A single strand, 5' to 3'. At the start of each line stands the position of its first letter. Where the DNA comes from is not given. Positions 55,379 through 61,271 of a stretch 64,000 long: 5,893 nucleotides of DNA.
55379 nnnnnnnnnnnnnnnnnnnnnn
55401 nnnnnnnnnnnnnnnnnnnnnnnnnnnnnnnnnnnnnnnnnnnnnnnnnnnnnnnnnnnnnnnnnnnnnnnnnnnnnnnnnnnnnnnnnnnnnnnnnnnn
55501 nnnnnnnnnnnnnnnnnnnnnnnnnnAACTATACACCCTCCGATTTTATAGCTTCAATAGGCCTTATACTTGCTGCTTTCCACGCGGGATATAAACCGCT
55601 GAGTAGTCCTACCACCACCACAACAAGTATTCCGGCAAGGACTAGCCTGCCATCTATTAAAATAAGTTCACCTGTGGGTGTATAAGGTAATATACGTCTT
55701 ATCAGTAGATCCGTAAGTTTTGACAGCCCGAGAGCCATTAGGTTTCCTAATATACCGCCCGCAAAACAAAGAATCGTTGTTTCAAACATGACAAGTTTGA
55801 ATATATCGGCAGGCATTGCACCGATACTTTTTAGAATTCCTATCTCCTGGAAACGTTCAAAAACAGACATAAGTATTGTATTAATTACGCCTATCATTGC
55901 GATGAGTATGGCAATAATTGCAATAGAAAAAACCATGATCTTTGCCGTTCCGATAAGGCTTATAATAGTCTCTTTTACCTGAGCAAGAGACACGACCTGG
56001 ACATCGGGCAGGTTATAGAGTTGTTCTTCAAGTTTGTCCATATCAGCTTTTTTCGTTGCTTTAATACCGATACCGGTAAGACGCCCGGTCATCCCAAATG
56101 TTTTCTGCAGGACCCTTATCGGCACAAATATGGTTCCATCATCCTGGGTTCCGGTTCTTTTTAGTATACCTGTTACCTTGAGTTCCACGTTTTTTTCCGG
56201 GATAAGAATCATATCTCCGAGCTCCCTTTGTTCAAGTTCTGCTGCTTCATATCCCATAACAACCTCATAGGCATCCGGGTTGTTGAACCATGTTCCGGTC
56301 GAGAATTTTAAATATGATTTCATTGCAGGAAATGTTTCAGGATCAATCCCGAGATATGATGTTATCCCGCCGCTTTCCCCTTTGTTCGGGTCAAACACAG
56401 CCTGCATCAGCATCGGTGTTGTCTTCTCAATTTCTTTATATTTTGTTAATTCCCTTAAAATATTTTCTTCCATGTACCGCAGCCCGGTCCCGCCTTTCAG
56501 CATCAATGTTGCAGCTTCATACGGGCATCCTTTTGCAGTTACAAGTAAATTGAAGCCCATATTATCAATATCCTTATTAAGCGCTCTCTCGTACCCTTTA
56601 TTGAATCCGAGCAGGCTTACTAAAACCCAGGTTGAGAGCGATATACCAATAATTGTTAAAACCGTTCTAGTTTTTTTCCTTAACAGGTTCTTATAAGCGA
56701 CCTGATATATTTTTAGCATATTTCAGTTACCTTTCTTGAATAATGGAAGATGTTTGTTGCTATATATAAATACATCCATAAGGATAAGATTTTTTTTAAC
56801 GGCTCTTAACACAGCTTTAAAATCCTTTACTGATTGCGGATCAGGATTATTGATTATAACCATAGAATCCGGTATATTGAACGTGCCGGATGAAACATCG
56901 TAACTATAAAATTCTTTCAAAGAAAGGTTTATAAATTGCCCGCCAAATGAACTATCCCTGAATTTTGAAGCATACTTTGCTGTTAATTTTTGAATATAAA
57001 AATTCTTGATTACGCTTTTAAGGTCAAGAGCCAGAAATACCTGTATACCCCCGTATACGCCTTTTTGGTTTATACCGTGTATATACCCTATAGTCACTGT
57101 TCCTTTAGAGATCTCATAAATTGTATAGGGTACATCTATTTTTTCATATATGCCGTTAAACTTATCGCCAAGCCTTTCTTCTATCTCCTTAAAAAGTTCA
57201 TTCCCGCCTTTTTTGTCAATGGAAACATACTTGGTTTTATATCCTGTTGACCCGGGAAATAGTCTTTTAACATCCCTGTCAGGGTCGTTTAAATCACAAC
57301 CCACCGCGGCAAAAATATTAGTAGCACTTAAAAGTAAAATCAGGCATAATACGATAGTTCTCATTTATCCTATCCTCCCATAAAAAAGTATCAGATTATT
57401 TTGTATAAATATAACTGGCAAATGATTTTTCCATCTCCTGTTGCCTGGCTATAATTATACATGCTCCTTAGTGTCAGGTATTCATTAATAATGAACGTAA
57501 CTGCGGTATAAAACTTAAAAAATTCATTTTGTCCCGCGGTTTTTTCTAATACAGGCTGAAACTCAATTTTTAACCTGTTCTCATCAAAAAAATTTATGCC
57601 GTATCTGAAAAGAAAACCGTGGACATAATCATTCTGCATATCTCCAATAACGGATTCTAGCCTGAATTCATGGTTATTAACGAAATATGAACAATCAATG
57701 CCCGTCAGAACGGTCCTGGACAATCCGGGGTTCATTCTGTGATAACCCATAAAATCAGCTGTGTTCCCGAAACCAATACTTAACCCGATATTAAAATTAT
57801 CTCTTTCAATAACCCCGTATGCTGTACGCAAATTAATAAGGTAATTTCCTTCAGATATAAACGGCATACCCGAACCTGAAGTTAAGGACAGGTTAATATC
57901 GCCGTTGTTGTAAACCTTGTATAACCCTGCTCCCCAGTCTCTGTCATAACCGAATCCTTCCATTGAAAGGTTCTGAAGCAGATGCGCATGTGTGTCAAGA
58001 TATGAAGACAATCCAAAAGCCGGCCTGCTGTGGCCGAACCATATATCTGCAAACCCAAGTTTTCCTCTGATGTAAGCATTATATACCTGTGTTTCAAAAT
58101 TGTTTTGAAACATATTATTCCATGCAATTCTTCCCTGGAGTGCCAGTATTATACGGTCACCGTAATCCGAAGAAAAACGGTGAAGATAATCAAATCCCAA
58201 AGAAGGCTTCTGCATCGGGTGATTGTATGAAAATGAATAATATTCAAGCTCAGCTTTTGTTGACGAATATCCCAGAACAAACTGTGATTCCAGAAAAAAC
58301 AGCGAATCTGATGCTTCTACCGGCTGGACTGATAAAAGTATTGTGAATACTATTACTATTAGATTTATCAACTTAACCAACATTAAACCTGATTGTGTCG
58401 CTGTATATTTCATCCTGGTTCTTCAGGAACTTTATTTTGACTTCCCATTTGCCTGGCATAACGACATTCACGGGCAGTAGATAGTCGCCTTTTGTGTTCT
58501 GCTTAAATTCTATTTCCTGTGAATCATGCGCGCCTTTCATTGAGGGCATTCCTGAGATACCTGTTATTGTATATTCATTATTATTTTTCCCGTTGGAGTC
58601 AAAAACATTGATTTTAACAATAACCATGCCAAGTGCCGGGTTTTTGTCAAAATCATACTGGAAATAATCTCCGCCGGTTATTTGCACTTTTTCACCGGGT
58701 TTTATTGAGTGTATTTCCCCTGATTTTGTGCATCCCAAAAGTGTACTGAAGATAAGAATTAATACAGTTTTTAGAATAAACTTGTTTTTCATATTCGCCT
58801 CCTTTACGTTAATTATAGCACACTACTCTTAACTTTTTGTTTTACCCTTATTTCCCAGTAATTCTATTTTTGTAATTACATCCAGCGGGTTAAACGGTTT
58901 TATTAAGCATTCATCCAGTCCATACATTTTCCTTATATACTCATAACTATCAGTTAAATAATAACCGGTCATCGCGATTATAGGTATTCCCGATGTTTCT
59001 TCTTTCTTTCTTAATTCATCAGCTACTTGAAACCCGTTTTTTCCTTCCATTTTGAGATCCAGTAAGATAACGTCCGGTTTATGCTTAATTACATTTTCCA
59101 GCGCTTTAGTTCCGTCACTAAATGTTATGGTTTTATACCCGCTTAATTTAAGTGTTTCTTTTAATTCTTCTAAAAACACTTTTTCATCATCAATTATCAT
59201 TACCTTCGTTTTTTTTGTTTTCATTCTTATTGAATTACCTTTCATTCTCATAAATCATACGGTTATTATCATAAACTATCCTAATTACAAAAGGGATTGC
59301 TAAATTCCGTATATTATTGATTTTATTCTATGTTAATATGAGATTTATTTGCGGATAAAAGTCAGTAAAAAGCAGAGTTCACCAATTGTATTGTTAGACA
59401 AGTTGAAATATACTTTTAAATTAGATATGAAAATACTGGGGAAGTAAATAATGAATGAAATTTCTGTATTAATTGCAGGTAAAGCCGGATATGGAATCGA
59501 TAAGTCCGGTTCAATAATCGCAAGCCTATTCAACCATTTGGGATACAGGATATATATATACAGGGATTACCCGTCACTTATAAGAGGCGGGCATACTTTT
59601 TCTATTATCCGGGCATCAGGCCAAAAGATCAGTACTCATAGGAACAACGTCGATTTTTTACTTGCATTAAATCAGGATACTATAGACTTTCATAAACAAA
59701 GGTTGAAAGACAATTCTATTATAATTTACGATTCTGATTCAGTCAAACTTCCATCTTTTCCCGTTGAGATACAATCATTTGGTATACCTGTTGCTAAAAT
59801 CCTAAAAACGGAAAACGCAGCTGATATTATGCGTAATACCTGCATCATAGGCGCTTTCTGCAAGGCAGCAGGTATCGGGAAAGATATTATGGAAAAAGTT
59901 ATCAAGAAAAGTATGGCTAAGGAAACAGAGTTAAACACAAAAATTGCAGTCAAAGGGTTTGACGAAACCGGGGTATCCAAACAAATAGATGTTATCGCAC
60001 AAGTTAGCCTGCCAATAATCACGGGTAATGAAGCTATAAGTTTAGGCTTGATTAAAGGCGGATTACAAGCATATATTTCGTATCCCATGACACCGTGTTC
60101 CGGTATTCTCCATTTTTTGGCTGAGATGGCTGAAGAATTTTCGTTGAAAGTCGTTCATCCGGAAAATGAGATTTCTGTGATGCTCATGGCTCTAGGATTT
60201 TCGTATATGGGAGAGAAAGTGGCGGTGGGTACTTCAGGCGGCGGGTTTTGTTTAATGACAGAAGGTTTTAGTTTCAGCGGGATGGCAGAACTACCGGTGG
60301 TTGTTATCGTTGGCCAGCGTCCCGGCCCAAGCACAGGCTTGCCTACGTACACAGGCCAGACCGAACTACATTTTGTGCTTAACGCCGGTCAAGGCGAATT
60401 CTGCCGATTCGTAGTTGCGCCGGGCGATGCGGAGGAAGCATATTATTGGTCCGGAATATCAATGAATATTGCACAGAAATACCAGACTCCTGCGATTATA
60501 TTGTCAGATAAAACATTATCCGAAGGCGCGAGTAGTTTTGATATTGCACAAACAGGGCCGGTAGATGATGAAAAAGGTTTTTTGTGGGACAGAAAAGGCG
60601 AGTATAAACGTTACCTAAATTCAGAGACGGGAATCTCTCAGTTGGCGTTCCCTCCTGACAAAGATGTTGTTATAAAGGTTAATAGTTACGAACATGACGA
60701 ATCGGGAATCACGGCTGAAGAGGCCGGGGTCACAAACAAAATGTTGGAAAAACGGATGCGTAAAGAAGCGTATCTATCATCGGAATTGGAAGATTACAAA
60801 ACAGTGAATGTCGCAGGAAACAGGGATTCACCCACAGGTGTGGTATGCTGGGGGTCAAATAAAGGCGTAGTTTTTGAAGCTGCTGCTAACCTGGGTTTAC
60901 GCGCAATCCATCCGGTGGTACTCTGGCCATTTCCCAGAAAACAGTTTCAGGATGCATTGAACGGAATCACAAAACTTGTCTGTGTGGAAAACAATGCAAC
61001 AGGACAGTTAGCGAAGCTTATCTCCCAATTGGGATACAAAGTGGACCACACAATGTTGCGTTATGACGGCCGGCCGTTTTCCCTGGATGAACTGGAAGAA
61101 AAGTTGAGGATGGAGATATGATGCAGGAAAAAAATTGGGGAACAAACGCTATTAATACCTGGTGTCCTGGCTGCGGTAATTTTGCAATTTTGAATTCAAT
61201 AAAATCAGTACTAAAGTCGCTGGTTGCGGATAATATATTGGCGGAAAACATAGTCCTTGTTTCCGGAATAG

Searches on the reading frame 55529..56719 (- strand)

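Call 70: search_protein_families(library=pfam, proteins=[window:55529-56719:-], max_evalue=0.00001)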
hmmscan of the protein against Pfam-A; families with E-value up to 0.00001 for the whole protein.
window:55529-56719:- (396 aa): 2 families
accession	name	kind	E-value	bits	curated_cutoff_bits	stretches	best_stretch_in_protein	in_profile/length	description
PF12704.14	MacB_PCD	-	8.2e-21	75.7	27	1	19-234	1-204/207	MacB-like periplasmic core domain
PF02687.27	FtsX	-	1.9e-18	67.1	25.5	1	265-386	2-119/120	FtsX-like permease C-terminal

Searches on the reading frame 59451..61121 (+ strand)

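Call 70: search_protein_families(library=pfam, proteins=[window:59451-61121:+], max_evalue=0.00001)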
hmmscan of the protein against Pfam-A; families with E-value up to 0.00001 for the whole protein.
window:59451-61121:+ (556 aa): 3 families
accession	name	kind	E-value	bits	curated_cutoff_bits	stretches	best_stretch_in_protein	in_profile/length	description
PF01855.24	POR_N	-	5.5e-41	141.2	27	1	199-430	2-227/231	Pyruvate flavodoxin/ferredoxin oxidoreductase, thiamine diP-bdg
PF01558.24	POR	-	1.2e-29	104.1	27.4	1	13-170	2-172/173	Pyruvate ferredoxin/flavodoxin oxidoreductase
PF02776.23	TPP_enzyme_N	-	5.4e-07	29.8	26.8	1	214-303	22-111/119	Thiamine pyrophosphate enzyme, N-terminal TPP binding domain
